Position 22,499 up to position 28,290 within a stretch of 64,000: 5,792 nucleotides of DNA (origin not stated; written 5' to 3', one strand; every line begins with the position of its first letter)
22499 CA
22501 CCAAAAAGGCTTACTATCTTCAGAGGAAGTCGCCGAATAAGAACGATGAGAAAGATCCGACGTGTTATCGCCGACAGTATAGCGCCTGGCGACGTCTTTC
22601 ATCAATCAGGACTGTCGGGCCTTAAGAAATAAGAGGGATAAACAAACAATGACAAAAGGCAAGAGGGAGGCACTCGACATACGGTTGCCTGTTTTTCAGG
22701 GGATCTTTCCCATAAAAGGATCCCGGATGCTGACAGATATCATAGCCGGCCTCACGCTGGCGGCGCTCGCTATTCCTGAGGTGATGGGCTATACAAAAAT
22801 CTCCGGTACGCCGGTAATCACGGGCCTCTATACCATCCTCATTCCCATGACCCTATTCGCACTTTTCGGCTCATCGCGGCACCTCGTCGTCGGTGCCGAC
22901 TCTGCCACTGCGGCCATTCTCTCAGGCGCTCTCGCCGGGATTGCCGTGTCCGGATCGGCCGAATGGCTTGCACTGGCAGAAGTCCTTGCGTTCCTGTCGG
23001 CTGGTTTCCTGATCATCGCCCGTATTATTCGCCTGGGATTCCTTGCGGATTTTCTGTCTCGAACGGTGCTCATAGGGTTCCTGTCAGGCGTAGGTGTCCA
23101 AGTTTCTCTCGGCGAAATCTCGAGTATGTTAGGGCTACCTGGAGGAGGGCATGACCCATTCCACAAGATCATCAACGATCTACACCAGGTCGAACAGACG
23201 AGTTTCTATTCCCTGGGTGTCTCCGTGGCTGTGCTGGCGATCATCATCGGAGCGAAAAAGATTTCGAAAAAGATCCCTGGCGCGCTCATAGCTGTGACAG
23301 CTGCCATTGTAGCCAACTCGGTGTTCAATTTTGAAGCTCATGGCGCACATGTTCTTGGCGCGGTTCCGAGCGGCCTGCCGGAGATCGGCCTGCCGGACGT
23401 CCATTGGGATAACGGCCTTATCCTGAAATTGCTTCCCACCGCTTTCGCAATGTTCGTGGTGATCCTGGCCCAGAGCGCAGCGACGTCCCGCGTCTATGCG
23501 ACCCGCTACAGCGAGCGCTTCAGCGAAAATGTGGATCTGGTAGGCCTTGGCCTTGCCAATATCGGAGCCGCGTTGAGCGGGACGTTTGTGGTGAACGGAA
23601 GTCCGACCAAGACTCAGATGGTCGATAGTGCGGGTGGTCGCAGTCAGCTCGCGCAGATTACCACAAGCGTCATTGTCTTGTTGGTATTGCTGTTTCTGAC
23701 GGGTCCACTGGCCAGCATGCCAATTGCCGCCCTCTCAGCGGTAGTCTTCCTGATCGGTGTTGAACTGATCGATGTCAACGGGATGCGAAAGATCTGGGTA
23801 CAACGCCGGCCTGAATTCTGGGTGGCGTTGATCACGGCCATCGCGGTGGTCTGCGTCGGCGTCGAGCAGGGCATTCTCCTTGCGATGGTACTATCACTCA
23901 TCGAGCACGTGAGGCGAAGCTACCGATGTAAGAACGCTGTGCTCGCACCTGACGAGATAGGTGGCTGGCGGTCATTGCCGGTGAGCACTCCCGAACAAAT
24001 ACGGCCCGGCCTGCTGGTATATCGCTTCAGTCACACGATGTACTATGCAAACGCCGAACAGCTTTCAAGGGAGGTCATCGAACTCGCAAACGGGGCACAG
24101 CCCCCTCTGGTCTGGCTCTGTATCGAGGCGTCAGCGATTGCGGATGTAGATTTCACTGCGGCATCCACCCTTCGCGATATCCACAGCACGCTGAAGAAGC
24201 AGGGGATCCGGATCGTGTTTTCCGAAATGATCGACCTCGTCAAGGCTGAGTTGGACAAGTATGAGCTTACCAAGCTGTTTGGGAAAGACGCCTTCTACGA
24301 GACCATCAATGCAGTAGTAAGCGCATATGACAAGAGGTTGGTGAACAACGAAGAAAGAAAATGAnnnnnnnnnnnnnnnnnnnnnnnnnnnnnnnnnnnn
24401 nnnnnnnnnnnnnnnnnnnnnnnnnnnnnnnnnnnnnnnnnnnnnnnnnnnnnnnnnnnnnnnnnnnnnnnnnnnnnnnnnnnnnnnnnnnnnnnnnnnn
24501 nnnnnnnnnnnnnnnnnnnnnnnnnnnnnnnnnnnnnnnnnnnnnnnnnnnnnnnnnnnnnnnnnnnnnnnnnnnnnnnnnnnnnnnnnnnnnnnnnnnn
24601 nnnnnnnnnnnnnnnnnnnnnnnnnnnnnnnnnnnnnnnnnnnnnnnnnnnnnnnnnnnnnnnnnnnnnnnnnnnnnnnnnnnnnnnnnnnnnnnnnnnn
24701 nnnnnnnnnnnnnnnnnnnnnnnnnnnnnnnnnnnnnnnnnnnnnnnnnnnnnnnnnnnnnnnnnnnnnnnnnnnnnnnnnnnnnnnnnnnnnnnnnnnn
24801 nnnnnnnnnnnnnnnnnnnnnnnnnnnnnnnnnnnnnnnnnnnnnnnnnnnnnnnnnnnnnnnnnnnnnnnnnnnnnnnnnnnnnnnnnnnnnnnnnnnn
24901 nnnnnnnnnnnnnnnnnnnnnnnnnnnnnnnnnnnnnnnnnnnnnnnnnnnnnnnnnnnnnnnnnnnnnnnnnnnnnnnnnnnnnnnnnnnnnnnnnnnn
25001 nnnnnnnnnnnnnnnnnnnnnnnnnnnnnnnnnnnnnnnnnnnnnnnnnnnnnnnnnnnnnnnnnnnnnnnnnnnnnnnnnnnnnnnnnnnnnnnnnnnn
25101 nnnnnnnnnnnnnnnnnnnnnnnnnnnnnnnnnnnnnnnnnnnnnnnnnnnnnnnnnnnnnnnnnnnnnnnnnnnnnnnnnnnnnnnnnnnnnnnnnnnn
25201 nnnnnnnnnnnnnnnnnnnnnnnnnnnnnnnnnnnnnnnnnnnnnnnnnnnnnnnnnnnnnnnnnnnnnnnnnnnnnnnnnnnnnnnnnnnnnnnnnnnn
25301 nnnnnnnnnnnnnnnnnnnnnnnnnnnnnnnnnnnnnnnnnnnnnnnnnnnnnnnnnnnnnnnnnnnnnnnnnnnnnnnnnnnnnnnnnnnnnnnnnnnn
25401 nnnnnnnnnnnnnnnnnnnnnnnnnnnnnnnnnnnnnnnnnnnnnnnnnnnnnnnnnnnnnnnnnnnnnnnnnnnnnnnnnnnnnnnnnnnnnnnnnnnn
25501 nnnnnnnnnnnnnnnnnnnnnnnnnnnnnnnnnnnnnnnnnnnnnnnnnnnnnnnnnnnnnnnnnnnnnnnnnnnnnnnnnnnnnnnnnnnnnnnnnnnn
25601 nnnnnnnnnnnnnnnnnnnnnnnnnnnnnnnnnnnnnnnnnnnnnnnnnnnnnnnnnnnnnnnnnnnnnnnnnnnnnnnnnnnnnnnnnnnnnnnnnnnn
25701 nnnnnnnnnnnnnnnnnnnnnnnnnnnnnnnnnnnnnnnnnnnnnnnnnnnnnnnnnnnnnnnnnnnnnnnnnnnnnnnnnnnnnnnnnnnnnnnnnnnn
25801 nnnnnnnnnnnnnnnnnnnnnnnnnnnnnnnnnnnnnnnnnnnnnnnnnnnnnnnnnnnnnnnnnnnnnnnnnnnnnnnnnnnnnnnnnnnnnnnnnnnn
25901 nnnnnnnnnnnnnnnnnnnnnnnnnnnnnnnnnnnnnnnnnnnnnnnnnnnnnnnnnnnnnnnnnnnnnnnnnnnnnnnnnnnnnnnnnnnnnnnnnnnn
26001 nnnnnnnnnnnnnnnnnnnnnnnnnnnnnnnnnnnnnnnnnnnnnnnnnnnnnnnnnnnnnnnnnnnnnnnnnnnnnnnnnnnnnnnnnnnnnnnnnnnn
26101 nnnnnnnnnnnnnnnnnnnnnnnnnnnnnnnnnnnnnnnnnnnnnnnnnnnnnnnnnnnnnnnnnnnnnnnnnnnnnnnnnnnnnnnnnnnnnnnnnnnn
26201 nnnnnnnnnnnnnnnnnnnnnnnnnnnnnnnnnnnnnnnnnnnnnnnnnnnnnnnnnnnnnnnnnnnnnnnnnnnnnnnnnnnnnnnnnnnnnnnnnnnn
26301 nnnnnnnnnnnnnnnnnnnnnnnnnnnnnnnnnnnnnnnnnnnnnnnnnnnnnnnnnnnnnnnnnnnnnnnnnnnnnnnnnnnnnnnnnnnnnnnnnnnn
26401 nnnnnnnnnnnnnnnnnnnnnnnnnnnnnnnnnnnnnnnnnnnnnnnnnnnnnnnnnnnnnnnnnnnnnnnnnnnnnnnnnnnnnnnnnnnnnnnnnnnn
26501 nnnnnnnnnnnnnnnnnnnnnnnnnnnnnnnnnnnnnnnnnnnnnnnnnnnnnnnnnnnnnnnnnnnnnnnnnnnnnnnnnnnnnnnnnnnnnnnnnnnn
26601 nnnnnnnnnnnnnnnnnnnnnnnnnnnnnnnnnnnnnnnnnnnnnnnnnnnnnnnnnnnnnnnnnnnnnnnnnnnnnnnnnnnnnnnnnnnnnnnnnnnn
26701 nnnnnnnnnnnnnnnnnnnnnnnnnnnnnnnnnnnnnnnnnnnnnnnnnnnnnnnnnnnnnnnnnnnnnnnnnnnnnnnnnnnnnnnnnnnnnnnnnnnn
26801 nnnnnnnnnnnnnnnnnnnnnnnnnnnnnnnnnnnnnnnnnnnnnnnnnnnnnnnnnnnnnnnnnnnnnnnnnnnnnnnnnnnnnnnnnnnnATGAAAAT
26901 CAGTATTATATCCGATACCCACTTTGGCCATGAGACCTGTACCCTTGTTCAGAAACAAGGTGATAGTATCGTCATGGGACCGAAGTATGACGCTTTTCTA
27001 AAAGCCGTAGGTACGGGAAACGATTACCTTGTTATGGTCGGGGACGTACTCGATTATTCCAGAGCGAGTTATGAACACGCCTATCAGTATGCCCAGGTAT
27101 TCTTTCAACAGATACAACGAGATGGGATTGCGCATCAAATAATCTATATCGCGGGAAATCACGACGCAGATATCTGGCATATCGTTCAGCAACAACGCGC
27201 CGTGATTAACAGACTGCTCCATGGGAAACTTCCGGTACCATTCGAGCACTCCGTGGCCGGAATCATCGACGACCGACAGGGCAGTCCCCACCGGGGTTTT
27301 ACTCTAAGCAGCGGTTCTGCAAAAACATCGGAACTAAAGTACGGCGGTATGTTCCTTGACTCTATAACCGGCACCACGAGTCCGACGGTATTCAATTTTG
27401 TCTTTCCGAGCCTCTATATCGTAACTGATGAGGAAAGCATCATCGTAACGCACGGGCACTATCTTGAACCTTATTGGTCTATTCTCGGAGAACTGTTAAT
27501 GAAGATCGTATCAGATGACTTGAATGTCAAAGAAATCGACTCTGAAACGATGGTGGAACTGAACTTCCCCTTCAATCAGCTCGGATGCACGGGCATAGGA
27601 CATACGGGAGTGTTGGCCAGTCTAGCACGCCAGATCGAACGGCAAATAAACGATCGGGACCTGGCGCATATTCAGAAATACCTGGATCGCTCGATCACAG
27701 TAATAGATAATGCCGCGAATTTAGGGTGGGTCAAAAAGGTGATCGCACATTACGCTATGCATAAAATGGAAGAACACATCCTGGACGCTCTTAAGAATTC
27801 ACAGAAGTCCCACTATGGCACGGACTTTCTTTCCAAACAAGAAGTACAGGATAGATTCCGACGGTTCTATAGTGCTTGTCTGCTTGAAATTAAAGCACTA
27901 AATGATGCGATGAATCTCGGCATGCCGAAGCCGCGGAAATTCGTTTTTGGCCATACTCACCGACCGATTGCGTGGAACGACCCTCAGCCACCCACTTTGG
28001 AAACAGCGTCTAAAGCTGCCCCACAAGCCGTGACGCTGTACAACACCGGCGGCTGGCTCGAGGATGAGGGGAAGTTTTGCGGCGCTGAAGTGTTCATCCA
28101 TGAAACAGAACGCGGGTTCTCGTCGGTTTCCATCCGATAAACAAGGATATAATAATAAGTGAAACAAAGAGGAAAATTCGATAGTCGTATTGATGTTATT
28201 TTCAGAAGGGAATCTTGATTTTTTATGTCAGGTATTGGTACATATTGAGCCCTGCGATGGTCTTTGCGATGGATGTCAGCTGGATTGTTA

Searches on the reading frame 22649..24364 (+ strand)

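Call 70: search_protein_families(library=pfam, proteins=[window:22649-24364:+], max_evalue=0.00001)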
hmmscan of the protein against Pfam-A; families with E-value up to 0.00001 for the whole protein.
window:22649-24364:+ (571 aa): 2 families
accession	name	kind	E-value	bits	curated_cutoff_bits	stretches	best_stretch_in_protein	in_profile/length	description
PF00916.26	Sulfate_transp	-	4.5e-76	256.5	23.2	1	28-396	2-380/380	Sulfate permease family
PF01740.26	STAS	-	7.7e-10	38.9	22.6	1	450-553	5-103/106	STAS domain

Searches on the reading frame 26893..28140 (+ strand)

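Call 4: search_protein_families(library=pfam, proteins=[window:26893-28140:+], max_evalue=0.01)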
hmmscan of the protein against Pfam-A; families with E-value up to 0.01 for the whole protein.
window:26893-28140:+ (415 aa): 2 families
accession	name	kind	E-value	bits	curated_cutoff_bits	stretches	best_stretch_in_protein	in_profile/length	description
PF00149.33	Metallophos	-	1.3e-07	32.7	21.5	1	1-106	1-72/191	Calcineurin-like phosphoesterase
PF12850.12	Metallophos_2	-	0.00019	21.9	27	0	1-108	1-70/154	Calcineurin-like phosphoesterase superfamily domain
